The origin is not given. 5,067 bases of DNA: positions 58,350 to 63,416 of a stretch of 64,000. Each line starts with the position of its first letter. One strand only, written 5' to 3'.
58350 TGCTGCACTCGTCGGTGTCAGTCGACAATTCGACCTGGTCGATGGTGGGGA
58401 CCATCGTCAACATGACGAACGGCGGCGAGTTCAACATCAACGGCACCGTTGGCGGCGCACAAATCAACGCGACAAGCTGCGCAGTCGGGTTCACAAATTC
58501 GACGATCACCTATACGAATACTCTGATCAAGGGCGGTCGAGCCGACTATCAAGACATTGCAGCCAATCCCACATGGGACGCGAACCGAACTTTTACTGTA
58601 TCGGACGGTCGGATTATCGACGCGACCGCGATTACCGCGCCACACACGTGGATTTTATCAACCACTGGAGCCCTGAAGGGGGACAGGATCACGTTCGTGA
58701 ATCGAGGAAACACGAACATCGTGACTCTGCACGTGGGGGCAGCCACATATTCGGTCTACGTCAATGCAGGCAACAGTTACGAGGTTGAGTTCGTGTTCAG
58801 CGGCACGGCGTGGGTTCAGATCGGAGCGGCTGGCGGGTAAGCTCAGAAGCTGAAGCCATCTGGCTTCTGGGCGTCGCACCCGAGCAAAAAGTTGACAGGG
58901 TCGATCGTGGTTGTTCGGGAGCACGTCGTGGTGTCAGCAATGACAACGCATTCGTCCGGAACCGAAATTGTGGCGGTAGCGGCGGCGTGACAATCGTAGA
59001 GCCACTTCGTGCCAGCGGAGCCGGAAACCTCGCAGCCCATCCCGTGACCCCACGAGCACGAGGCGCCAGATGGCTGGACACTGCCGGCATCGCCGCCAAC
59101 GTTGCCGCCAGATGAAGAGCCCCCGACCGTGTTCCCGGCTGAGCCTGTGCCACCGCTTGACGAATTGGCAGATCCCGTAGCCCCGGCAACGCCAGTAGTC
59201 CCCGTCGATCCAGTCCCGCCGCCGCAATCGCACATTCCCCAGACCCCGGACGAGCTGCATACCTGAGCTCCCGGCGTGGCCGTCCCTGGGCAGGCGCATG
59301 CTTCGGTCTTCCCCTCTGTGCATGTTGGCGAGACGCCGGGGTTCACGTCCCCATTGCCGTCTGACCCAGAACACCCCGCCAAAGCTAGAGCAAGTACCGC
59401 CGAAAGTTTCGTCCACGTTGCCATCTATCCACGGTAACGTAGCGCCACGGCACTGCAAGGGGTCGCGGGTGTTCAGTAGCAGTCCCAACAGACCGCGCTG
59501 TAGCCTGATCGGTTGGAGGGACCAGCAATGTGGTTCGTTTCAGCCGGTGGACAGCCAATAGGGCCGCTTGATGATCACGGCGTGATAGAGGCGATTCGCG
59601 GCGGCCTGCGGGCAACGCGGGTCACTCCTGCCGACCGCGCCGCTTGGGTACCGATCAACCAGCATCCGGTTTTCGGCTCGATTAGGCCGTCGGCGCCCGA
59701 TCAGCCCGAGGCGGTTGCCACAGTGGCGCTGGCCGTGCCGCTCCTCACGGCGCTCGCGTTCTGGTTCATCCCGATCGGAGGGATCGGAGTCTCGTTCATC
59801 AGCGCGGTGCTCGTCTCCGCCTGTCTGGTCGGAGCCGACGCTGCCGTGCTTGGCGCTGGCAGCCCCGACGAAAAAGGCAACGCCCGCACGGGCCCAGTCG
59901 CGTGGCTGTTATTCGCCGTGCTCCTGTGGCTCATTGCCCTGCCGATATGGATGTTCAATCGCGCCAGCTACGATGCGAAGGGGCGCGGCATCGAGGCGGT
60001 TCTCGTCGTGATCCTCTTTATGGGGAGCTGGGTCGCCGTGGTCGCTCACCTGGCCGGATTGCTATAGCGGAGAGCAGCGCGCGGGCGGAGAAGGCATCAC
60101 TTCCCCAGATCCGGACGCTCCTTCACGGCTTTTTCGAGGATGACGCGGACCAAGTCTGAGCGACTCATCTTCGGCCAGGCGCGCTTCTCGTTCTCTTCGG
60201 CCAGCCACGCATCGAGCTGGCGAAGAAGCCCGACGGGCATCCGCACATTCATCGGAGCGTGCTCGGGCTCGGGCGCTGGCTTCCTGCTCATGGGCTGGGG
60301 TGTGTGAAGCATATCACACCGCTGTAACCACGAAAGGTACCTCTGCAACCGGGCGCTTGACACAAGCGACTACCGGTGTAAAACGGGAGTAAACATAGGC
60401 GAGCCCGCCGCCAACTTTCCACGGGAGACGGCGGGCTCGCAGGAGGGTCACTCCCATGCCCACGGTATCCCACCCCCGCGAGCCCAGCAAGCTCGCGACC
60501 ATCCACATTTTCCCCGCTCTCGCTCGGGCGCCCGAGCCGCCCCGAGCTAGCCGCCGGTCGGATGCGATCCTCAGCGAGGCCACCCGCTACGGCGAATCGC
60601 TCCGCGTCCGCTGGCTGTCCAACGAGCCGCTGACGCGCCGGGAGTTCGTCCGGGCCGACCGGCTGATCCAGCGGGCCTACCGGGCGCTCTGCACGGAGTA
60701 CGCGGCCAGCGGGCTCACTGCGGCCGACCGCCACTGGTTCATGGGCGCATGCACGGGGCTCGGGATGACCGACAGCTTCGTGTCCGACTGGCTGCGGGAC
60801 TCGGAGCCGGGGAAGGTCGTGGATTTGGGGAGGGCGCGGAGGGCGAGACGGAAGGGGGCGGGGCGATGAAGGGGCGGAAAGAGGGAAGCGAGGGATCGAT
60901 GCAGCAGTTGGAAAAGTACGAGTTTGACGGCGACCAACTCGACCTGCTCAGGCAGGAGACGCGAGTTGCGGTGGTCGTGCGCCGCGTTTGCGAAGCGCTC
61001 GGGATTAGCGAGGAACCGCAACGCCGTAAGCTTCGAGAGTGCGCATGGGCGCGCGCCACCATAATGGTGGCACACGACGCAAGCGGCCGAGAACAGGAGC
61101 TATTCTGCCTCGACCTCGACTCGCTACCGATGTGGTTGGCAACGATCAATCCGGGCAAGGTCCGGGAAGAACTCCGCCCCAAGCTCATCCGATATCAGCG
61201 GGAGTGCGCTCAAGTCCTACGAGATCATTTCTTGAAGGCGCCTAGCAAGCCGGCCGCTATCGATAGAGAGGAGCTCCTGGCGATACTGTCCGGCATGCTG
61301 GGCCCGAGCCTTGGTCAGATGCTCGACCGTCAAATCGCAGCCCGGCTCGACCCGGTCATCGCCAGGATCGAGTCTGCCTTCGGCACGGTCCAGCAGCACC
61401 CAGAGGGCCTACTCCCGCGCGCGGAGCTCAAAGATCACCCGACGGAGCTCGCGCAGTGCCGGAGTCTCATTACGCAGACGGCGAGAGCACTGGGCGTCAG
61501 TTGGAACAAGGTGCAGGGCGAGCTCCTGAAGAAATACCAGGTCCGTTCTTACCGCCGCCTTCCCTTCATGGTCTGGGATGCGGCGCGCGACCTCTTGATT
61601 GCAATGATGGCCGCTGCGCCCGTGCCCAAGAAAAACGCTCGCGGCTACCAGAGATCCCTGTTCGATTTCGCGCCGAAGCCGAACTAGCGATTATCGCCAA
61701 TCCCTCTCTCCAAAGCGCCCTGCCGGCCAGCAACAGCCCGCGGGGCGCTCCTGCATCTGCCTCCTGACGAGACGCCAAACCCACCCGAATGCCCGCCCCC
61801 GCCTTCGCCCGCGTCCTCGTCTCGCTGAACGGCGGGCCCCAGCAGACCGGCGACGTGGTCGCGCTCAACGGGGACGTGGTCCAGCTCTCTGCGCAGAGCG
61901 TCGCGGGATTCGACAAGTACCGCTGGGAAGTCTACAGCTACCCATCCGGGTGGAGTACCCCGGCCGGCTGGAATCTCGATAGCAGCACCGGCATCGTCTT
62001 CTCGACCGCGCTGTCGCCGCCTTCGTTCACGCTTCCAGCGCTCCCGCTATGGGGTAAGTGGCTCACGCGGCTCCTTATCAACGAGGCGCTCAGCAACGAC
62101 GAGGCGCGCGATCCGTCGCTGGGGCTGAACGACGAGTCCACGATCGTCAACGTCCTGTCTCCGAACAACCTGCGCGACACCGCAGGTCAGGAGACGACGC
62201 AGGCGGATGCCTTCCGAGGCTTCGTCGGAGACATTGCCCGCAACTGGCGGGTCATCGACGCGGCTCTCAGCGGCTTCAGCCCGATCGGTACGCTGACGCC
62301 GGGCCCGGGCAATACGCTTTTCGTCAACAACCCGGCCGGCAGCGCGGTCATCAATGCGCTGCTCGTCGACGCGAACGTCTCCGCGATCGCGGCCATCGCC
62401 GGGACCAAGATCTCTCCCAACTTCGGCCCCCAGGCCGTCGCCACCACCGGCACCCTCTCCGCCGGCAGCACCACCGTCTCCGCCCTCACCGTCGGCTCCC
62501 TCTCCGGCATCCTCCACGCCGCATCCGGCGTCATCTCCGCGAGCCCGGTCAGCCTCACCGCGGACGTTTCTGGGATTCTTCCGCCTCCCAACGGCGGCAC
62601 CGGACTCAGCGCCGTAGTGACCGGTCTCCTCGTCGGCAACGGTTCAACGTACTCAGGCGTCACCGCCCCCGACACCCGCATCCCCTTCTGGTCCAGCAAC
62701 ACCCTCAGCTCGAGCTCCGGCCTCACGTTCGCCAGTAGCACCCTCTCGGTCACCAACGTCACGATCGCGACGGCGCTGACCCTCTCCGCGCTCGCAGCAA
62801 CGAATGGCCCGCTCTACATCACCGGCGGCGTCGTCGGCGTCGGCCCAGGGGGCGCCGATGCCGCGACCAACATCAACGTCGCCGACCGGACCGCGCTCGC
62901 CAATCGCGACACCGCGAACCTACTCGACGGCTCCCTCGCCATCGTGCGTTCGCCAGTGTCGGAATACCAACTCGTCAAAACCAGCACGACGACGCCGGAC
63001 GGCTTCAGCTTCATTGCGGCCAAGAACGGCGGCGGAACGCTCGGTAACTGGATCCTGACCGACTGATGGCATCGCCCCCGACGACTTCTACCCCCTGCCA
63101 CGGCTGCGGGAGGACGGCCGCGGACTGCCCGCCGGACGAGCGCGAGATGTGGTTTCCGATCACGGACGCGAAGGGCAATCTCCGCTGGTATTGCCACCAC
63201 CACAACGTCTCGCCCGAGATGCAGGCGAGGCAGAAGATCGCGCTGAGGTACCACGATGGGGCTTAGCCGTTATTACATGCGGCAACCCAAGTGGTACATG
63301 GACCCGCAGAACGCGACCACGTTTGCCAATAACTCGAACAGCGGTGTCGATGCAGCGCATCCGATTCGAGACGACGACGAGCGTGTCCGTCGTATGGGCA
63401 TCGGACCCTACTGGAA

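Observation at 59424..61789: P22 immI-like secondary immunity cassette inside a myxophage tail module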

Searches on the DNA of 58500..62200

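Call 61: search_rna_families(source=window, start=58500, end=62200, threshold=evalue, max_evalue=1)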
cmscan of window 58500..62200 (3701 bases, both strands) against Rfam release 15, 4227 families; matches with E-value up to 1: 0.
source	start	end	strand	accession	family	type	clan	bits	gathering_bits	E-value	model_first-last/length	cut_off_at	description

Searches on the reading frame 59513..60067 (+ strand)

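Call 3: search_protein_families(library=pfam, proteins=[window:59513-60067:+], max_evalue=0.1)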
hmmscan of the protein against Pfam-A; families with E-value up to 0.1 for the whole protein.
window:59513-60067:+ (184 aa): 2 families
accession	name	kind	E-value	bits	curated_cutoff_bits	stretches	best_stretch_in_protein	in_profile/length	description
PF14237.11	GYF_2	-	0.0021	18.2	25.8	1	7-52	1-48/50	GYF domain 2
PF25568.1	AAA_lid_At3g28540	-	0.035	14.5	27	0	19-42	16-39/75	At3g28540-like, AAA+ ATPase lid domain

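Call 4: search_protein_families(library=phrogs, proteins=[window:59513-60067:+], max_evalue=0.01)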
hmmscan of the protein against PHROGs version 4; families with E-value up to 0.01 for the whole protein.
window:59513-60067:+ (184 aa): 0 families

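Call 74: search_protein_families(library=ncbifam, proteins=[window:59513-60067:+], max_evalue=1)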
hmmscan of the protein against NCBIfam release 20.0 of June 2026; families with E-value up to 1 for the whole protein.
window:59513-60067:+ (184 aa): 0 families

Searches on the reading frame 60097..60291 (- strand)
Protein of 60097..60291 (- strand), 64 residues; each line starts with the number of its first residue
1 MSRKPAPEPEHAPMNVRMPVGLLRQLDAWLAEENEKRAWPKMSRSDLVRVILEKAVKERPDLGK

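Call 3: search_protein_families(library=pfam, proteins=[window:60097-60291:-], max_evalue=0.1)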
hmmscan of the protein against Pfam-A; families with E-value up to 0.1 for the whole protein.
window:60097-60291:- (64 aa): 1 family
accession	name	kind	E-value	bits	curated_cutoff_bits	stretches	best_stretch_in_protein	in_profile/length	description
PF07878.17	RHH_5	-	0.061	13.5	26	0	16-59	6-42/43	CopG-like RHH_1 or ribbon-helix-helix domain, RHH_5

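Call 4: search_protein_families(library=phrogs, proteins=[window:60097-60291:-], max_evalue=0.01)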
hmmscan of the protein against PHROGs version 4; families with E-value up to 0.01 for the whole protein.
window:60097-60291:- (64 aa): 0 families

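Call 19: find_homologous_proteins(query=window:60097-60291:-, max_evalue=0.01)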
Query window:60097-60291:- (64 aa): 1 proteins with E <= 0.01 among 1 candidates. Only proteins of 35 to 112 residues were searched: fused or split forms outside these lengths cannot appear, so this answer is no evidence that the protein stands alone or is whole; lengths 'longer' or 'shorter' looks for them.
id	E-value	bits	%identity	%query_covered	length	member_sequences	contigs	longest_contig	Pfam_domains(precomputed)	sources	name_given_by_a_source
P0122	9.8e-25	103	100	80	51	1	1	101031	-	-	-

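Call 30: search_solved_structures(query=window:60097-60291:-, max_evalue=10, show_alignments=3)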
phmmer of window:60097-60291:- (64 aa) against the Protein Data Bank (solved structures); distinct sequences matched with E-value up to 10: 0.

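Call 42: predict_structure(protein=window:60097-60291:-)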
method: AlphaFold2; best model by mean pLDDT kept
length: 64 residues; sequences in the alignment: 1
mean_pLDDT: 71.9   pTM: 0.38
mean pLDDT of the five models: 71.9, 70.1, 66.8, 66.6, 64.9
residues with pLDDT >= 90: 0; 70-90: 41; 50-70: 20; < 50: 3
segments of 3 or more residues with pLDDT < 50: none
pLDDT, mean of each block of 10 residues (from residue 1): 54 60 83 80 78 80 62
secondary structure, 60 per line:
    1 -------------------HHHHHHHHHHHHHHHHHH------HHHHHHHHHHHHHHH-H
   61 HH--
elements in order: H20-37 H44-58

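Call 46: fold_search(model_id=the predicted structure, library=pdb)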
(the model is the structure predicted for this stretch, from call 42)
No match with E <= 0.001 here; weaker rows may still be real.
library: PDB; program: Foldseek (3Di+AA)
matches with E <= 10: 2; with E <= 0.001: 0
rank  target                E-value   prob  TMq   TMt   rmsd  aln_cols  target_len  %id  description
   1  1q5v_C                5.6e+00  0.14  0.42  0.25   1.8        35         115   26  Apo-NikR (released 2003-09-30)
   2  1q5v_B                6.5e+00  0.09  0.38  0.23   2.4        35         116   26  Apo-NikR (released 2003-09-30)

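Call 73: search_protein_families(library=pfam, proteins=[window:60097-60252:-, window:60097-60291:-], max_evalue=10)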
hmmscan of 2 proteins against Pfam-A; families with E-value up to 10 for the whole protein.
window:60097-60252:- (51 aa): 2 families
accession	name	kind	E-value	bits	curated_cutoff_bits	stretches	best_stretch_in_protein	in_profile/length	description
PF07878.17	RHH_5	-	0.028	14.6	26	1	2-46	5-42/43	CopG-like RHH_1 or ribbon-helix-helix domain, RHH_5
PF01402.27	RHH_1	-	0.055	13.9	20.5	1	21-44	15-38/39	Ribbon-helix-helix protein, copG family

window:60097-60291:- (64 aa): 2 families
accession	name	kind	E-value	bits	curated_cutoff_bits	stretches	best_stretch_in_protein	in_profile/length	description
PF07878.17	RHH_5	-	0.061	13.5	26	1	16-59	6-42/43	CopG-like RHH_1 or ribbon-helix-helix domain, RHH_5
PF01402.27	RHH_1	-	0.11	13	20.5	1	34-57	15-38/39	Ribbon-helix-helix protein, copG family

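Call 74: search_protein_families(library=ncbifam, proteins=[window:60097-60291:-], max_evalue=1)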
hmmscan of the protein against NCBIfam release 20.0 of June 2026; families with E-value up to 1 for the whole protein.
window:60097-60291:- (64 aa): 0 families

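Call 99: search_protein_families(library=phrogs, proteins=[window:60097-60291:-], max_evalue=0.5)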
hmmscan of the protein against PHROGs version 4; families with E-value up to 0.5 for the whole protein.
window:60097-60291:- (64 aa): 2 families
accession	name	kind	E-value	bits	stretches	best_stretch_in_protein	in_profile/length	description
phrog_876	-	transcription regulation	0.027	15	1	16-60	13-50/239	transcriptional repressor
phrog_4738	-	transcription regulation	0.058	14.1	1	9-57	12-54/59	transcriptional repressor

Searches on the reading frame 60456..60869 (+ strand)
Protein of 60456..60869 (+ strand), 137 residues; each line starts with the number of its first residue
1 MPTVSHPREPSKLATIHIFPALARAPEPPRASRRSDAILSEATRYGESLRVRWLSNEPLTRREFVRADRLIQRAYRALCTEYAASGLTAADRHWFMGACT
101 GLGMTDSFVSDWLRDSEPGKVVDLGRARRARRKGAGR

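Call 3: search_protein_families(library=pfam, proteins=[window:60456-60869:+], max_evalue=0.1)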
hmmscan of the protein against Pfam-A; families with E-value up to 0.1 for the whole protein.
window:60456-60869:+ (137 aa): 0 families

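Call 4: search_protein_families(library=phrogs, proteins=[window:60456-60869:+], max_evalue=0.01)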
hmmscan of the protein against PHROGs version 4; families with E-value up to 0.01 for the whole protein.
window:60456-60869:+ (137 aa): 0 families

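Call 18: find_homologous_proteins(query=window:60456-60869:+, max_evalue=0.01)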
Query window:60456-60869:+ (137 aa): 1 proteins with E <= 0.01 among 510 candidates. Only proteins of 75 to 240 residues were searched: fused or split forms outside these lengths cannot appear, so this answer is no evidence that the protein stands alone or is whole; lengths 'longer' or 'shorter' looks for them.
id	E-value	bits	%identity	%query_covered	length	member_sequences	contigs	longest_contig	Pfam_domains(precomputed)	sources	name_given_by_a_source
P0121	3.8e-85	301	100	100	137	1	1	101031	-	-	-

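Call 31: search_solved_structures(query=window:60456-60869:+, max_evalue=10, show_alignments=2)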
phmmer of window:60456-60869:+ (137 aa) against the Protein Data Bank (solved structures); distinct sequences matched with E-value up to 10: 3.
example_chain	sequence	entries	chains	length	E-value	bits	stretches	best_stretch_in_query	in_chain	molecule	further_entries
6pts_D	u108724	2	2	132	0.45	14.1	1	34-88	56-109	RAF proto-oncogene serine/threonine-protein kinase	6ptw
7jhp_C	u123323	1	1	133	0.5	13.9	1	35-88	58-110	RAF proto-oncogene serine/threonine-protein kinase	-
6xgu_B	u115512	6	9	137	0.51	13.9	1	35-88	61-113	RAF proto-oncogene serine/threonine-protein kinase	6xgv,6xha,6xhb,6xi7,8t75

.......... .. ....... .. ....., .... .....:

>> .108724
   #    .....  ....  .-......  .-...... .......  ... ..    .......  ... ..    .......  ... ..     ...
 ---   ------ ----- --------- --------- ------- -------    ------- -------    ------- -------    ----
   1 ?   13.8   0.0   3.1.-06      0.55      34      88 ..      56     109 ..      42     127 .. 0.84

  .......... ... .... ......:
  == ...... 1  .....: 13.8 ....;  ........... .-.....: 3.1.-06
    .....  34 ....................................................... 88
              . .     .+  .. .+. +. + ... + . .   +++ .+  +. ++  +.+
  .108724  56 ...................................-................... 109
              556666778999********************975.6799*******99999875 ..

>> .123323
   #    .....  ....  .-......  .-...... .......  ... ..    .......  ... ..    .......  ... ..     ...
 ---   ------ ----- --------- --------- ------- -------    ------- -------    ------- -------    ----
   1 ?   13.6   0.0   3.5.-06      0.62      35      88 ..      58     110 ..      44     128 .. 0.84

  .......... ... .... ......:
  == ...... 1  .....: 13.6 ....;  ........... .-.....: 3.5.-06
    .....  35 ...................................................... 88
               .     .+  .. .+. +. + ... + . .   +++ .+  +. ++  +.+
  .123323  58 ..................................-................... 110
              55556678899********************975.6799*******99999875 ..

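Call 47: search_protein_representatives(protein=window:60456-60869:+)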
Query: 137 residues. Proteins with E-value up to 0.001 (for the whole library): 1; up to 1e-10: 1; up to 1e-30: 1. The best 1 are listed.
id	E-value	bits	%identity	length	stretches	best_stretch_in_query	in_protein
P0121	1.2e-85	300.8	100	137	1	1-137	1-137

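Call 65: predict_structure(protein=window:60456-60869:+)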
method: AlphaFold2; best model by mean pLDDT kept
length: 137 residues; sequences in the alignment: 1
mean_pLDDT: 62.8   pTM: 0.52
mean pLDDT of the five models: 62.8, 62.2, 61.7, 57.6, 57.5
residues with pLDDT >= 90: 0; 70-90: 52; 50-70: 46; < 50: 39
segments of 3 or more residues with pLDDT < 50: 1-10, 105-110, 116-137
pLDDT, mean of each block of 10 residues (from residue 1): 43 57 64 82 82 78 76 75 69 61 49 49 43 45
secondary structure, 60 per line:
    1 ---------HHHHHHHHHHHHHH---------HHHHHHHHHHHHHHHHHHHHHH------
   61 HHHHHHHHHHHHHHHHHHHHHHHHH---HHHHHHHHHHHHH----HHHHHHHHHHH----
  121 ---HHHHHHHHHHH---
elements in order: H10-23 H33-54 H61-85 H89-101 H106-116 H124-134

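Call 72: fold_search(model_id=the predicted structure, library=pdb)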
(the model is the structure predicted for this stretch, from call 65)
No match with E <= 0.001 here; weaker rows may still be real.
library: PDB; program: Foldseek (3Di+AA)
matches with E <= 10: 500; with E <= 0.001: 0
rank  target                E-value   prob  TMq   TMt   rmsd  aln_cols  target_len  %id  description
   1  2ib0_A                1.8e-01  0.28  0.21  0.21  16.3       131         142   15  Crystal structure of a conserved hypothetical protein, rv2844, from Mycobacterium tuberculosis (released 2006-09-26)
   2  2ib0_B                4.8e-01  0.18  0.21  0.22  15.5       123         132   16  Crystal structure of a conserved hypothetical protein, rv2844, from Mycobacterium tuberculosis (released 2006-09-26)
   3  3kav_B                8.9e-01  0.63  0.37  0.48   5.7       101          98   18  Crystal Structure of THE MUTANT (L80M) PA2107 PROTEIN from Pseudomonas aeruginosa, Northeast Structural Genomics Conso (released 2009-10-27)
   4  4zsz_A                9.8e-01  0.57  0.35  0.20   5.5        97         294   18  Structure of a fusion protein with a helix linker, 2ARH-3-3KAW-3.0 (released 2015-08-19)
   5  3kaw_C                1.1e+00  0.30  0.31  0.40   8.5       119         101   15  Crystal Structure of PA2107 PROTEIN from Pseudomonas aeruginosa, Northeast Structural Genomics Consortium Target PaR19 (released 2009-10-27)
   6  2vzb_A                1.2e+00  0.13  0.24  0.20  17.2       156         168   11  A Dodecameric Thioferritin in the Bacterial Domain, Characterization of the Bacterioferritin-Related Protein from Bact (released 2009-11-17)
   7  2x1l_C                1.3e+00  0.18  0.30  0.11  14.5       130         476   16  Crystal structure of Mycobacterium smegmatis methionyl-tRNA synthetase in complex with methionine and adenosine (released 2010-07-28)
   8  2clb_A                1.4e+00  0.11  0.23  0.20  15.1       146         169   10  The structure of the DPS-like protein from Sulfolobus solfataricus reveals a bacterioferritin-like di-metal binding si (released 2006-07-17)
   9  2lqg_MODEL_1_A        1.4e+00  0.15  0.28  0.28  10.6       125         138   10  Solution Structure of the R4 domain of talin (released 2013-02-13)
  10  2gsc_D                1.5e+00  0.23  0.32  0.35   8.1       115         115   11  Crystal Structure of the Conserved Hypothetical Cytosolic Protein Xcc0516 from Xanthomonas campestris (released 2006-10-03)
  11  2x1l_A                1.5e+00  0.15  0.27  0.10  14.4       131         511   15  Crystal structure of Mycobacterium smegmatis methionyl-tRNA synthetase in complex with methionine and adenosine (released 2010-07-28)
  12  3kav_D                1.5e+00  0.41  0.36  0.46   7.9       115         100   16  Crystal Structure of THE MUTANT (L80M) PA2107 PROTEIN from Pseudomonas aeruginosa, Northeast Structural Genomics Conso (released 2009-10-27)
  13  2x1l_B                1.6e+00  0.14  0.27  0.11  14.4       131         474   15  Crystal structure of Mycobacterium smegmatis methionyl-tRNA synthetase in complex with methionine and adenosine (released 2010-07-28)
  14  3kaw_A                1.6e+00  0.38  0.36  0.47   8.0       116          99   16  Crystal Structure of PA2107 PROTEIN from Pseudomonas aeruginosa, Northeast Structural Genomics Consortium Target PaR19 (released 2009-10-27)
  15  7stw_A                1.6e+00  0.09  0.22  0.19  15.2       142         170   11  Structure of DPSL (DNA Protection in Starved Cells - Like) from Pyrococcus furiosus (released 2021-12-01)
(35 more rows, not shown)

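Call 74: search_protein_families(library=ncbifam, proteins=[window:60456-60869:+], max_evalue=1)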
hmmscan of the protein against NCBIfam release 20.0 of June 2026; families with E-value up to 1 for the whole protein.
window:60456-60869:+ (137 aa): 0 families

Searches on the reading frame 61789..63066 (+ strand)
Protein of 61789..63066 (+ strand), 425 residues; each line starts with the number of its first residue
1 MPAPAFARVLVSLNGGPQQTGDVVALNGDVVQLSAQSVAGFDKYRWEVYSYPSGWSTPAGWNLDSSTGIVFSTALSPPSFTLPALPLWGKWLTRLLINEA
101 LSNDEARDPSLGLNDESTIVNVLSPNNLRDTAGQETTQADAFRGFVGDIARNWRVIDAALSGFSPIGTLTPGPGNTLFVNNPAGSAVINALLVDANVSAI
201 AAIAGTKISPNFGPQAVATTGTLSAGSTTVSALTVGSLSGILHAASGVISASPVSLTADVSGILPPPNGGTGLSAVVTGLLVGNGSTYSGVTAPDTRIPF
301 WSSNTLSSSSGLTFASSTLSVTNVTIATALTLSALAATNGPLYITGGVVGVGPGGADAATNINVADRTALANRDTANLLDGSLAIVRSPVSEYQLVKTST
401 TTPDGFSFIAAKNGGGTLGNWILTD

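Call 3: search_protein_families(library=pfam, proteins=[window:61789-63066:+], max_evalue=0.1)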
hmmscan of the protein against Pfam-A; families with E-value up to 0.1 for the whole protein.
window:61789-63066:+ (425 aa): 0 families

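Call 4: search_protein_families(library=phrogs, proteins=[window:61789-63066:+], max_evalue=0.01)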
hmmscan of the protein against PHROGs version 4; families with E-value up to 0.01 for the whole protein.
window:61789-63066:+ (425 aa): 0 families

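Call 62: search_dna_similar(query=window:61789-63066:+, collection=phages, mode=protein, max_rows=10, max_evalue=0.001)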
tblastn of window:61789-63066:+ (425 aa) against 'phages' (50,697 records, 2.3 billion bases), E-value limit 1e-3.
No match.

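Call 99: search_protein_families(library=phrogs, proteins=[window:61789-63066:+], max_evalue=0.5)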
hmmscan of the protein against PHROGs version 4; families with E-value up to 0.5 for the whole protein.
window:61789-63066:+ (425 aa): 0 families

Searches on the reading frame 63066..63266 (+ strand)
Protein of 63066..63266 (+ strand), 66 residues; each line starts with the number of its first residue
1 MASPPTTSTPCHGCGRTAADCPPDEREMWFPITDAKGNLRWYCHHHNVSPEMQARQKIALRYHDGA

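Call 3: search_protein_families(library=pfam, proteins=[window:63066-63266:+], max_evalue=0.1)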
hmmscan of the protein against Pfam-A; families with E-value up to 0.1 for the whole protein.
window:63066-63266:+ (66 aa): 1 family
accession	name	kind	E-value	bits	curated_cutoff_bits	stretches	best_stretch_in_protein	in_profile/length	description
PF25160.1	LdpA_Fe-S-bd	-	0.004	17.4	27.6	1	9-25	26-42/49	LdpA Fe-S cluster-binding domain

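Call 4: search_protein_families(library=phrogs, proteins=[window:63066-63266:+], max_evalue=0.01)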
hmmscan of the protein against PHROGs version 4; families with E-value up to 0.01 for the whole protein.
window:63066-63266:+ (66 aa): 0 families
